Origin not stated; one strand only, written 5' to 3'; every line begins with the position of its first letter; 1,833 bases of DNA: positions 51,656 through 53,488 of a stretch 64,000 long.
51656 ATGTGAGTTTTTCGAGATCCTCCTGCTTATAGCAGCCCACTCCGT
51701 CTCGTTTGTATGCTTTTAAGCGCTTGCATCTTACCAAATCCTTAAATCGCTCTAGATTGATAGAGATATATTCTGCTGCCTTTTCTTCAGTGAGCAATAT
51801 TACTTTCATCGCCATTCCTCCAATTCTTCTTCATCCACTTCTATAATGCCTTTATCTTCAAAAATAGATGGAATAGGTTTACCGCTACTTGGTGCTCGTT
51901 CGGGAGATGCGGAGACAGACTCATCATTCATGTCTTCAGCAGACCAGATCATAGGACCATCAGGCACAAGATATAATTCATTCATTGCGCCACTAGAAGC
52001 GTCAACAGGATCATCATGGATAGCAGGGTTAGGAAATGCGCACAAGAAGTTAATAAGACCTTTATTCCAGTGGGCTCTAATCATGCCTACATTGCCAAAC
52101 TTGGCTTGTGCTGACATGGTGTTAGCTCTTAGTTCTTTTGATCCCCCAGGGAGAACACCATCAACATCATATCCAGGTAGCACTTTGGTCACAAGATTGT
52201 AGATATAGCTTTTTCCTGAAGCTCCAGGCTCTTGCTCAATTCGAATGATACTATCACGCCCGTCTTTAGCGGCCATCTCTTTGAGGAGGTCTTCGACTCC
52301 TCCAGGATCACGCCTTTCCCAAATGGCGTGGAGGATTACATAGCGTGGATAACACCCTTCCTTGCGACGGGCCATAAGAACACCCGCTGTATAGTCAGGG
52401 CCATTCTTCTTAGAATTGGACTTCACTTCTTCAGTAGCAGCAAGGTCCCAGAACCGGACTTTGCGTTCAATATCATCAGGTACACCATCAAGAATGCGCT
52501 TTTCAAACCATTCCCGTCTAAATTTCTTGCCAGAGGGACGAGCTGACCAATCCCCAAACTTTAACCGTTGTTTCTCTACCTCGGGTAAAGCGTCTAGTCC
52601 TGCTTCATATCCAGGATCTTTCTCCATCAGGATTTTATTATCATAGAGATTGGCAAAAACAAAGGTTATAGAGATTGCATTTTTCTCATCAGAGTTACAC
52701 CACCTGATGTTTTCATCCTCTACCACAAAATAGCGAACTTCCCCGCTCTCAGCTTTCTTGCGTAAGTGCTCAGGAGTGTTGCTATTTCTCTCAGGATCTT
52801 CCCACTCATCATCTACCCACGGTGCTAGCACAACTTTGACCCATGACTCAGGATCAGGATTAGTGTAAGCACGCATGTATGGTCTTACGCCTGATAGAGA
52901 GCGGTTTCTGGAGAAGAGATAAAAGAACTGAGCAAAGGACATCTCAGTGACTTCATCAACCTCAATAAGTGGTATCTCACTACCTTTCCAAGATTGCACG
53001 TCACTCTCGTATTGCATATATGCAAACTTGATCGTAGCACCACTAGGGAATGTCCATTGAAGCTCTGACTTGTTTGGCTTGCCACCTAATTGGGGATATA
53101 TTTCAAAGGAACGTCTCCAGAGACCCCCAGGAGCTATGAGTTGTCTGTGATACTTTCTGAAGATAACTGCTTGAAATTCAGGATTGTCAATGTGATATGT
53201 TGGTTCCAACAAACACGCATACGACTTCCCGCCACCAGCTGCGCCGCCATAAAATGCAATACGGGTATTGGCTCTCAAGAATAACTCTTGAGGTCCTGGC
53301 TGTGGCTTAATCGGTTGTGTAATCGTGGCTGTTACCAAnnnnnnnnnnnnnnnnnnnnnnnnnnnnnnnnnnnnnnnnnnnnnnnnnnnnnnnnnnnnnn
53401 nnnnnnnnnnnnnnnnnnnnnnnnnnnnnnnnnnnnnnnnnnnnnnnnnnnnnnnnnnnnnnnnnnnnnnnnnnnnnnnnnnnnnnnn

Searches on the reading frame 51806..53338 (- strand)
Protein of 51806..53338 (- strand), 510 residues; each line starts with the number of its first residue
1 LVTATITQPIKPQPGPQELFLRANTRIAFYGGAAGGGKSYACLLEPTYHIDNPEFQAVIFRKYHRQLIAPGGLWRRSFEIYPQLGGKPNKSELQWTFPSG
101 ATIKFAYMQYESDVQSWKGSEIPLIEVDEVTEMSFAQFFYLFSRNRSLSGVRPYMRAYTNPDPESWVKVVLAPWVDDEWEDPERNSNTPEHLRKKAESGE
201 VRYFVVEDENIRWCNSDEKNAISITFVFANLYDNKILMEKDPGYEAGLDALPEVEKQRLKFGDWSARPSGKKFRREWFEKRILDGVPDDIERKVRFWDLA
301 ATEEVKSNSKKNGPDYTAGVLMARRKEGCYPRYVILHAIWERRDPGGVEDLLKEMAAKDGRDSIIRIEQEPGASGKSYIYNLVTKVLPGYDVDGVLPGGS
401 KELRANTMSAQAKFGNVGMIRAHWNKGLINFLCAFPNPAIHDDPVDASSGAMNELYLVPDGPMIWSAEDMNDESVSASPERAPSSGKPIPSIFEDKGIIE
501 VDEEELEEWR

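Call 11: search_dna_similar(query=window:51806-53338:-, collection=phages, mode=protein, max_rows=15)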
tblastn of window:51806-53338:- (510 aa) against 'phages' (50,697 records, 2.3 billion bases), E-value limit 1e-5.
Records with a match: 1484; places in all: 1491; records where one place covers at least 80% of the query: 971.
Best place of each record, by identity: <60% 1484.
By first word of the organism name: Escherichia 341; Pseudomonas 260; Vibrio 150; Rheinheimera 115; Salmonella 98; Acinetobacter 93; Klebsiella 42; Erwinia 35; Shigella 24; Campylobacter 24; and 60 more.
By host as written in the record: - 206; Rheinheimera sp. BAL341 115; Escherichia coli 100; Pseudomonas aeruginosa 85; Escherichia coli K-12 MG1655 50; Acinetobacter baumannii 37; Pseudomonas aeruginosa PAO1 27; Campylobacter jejuni 22; and 394 more.
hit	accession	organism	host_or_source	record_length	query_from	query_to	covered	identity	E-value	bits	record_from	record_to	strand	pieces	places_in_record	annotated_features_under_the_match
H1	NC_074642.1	Methanoculleus virus L4768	Methanoculleus bourgensis E02.3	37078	10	455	87%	43.5%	2e-93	317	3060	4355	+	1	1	terminase large subunit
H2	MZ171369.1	Methanoculleus virus Blf4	Methanoculleus bourgensis E02.3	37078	10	455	87%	43.5%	2e-93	317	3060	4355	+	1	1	terminase large subunit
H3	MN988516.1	Rhizobium phage RHph_N28_2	Rhizobium etli N731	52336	10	455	87%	43.3%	3e-98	330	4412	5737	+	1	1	terminase large subunit protein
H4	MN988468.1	Rhizobium phage RHph_TM3_3_3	Rhizobium phaseoli T3_3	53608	10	455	87%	42.5%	2e-95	323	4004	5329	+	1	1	terminase large subunit protein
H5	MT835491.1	Bacteriophage sp.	human fecal samples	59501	3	455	89%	38.4%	8e-81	280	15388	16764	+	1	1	record has no annotation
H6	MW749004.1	Hafnia phage vB_HpaM_Zyzzx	Hafnia paralvei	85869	1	455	89%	36.6%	9e-63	228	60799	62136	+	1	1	putative terminase large subunit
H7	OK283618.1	Listeria phage LPML1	Listeria monocytogenes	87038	1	455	89%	36.6%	2e-35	233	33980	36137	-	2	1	hypothetical protein (x3)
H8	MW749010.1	Hafnia phage vB_HpaM_SarahDanielle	Hafnia paralvei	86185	1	455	89%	36.4%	3e-62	226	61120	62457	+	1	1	putative terminase large subunit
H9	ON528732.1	Shigella phage ESh22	Shigella sp.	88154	10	455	87%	36.9%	9e-62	224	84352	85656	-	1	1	terminase large subunit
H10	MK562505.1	Shigella phage Silverhawkium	Shigella flexneri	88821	10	455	87%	36.9%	1e-61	224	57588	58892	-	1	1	terminase large subunit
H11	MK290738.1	Pectobacterium phage Arno18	Pectobacterium carotovorum subsp. ...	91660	7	455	88%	36.5%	7e-62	225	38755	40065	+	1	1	terminase large subunit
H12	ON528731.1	Shigella phage ESh21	Shigella sp.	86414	10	455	87%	36.7%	2e-61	224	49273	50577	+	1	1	terminase large subunit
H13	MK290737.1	Pectobacterium phage Arno162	Pectobacterium atrosepticum SCRI1043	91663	7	455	88%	36.3%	5e-61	223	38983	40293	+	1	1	hypothetical protein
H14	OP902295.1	Citrobacter phage BSwM KMM2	Citrobacter freundii ZY198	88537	10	455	87%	36.5%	5e-53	234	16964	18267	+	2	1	hypothetical protein (x2)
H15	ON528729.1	Shigella phage ESh19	Shigella sp.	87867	10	455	87%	36.4%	1e-61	224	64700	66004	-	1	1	terminase large subunit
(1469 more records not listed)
